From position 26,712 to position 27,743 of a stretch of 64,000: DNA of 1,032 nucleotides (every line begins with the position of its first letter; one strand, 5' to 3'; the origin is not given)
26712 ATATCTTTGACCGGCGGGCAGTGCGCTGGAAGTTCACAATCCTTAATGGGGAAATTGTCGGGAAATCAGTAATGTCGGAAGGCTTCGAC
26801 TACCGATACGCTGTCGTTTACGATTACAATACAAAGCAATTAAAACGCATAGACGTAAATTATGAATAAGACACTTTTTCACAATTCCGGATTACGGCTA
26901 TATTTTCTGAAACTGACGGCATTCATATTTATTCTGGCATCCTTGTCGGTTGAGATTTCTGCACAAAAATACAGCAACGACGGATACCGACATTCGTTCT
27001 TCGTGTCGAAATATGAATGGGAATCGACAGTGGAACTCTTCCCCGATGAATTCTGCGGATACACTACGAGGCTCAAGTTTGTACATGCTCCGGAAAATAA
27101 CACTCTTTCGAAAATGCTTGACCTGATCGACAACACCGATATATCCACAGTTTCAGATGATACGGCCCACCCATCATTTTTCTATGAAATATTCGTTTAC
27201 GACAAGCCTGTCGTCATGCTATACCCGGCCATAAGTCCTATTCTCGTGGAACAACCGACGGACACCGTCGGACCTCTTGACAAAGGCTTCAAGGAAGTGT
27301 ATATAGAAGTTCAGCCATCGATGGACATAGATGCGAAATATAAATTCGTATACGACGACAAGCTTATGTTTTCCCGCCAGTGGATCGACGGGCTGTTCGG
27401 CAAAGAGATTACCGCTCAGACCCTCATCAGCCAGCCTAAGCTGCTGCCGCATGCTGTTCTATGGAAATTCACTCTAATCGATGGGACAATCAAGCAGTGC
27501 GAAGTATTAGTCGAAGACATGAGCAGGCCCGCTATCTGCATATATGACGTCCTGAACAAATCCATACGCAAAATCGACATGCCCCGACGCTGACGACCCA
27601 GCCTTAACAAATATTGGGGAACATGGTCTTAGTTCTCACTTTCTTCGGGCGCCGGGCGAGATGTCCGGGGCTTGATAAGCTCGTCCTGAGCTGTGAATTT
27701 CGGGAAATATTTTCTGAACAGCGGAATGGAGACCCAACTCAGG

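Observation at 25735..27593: Disarmed module: toxin deleted seven codons after the cleavage motif and coupled directly to immunity genes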

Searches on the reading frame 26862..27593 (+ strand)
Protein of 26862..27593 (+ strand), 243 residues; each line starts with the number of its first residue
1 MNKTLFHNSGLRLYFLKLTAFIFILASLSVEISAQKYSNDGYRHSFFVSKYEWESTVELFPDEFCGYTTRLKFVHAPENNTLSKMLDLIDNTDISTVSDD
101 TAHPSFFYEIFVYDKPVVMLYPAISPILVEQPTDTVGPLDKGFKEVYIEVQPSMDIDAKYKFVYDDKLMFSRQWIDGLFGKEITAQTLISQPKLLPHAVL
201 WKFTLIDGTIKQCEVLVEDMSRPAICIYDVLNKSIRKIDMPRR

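Call 9: search_protein_families(library=pfam, proteins=[window:26862-27593:+], max_evalue=1)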
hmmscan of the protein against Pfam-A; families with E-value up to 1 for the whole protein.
window:26862-27593:+ (243 aa): 0 families

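Call 17: find_homologous_proteins(query=window:26862-27593:+)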
Query window:26862-27593:+ (243 aa): 1 proteins with E <= 0.001 among 376 candidates.
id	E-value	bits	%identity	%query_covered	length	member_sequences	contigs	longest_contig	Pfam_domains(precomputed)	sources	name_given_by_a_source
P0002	1.1e-160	550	100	100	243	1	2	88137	-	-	-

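Call 41: find_encoding_contigs(protein=P0002, flank=10000)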
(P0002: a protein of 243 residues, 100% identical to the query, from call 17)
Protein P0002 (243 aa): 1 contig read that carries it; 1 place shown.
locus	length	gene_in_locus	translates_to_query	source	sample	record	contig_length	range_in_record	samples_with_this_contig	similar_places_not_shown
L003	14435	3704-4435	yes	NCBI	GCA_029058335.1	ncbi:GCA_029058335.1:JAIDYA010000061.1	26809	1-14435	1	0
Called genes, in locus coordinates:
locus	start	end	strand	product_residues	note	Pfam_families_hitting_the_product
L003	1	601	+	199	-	?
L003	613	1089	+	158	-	-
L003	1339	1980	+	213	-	-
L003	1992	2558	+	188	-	-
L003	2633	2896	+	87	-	-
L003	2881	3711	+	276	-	-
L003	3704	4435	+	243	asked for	-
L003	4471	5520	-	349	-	PF01757:Acyl_transf_3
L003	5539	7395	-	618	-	PF00270:DEAD, PF00271:Helicase_C, PF16124:RecQ_Zn_bind, PF09382:RQC, PF00570:HRDC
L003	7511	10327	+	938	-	PF02739:5_3_exonuc_N, PF01367:5_3_exonuc, PF01612:DNA_pol_A_exo1, PF00476:DNA_pol_A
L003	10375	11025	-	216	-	PF07081:DUF1349, PF17851:GH43_C2 (weak)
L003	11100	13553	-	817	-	PF00403:HMA, PF00122:E1-E2_ATPase, PF00702:Hydrolase, PF00403:HMA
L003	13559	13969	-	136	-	PF01475:FUR (weak)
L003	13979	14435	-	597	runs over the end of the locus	PF00122:E1-E2_ATPase, PF00702:Hydrolase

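Call 101: search_protein_families(library=ncbifam, proteins=[window:26862-27593:+], max_evalue=1)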
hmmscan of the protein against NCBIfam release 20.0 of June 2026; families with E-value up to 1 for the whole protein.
window:26862-27593:+ (243 aa): 0 families

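Call 117: search_dna_similar(query=window:26862-27593:+, collection=plasmids, mode=protein, max_evalue=0.001)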
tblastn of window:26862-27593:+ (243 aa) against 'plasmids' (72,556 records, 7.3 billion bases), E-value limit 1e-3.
No match.
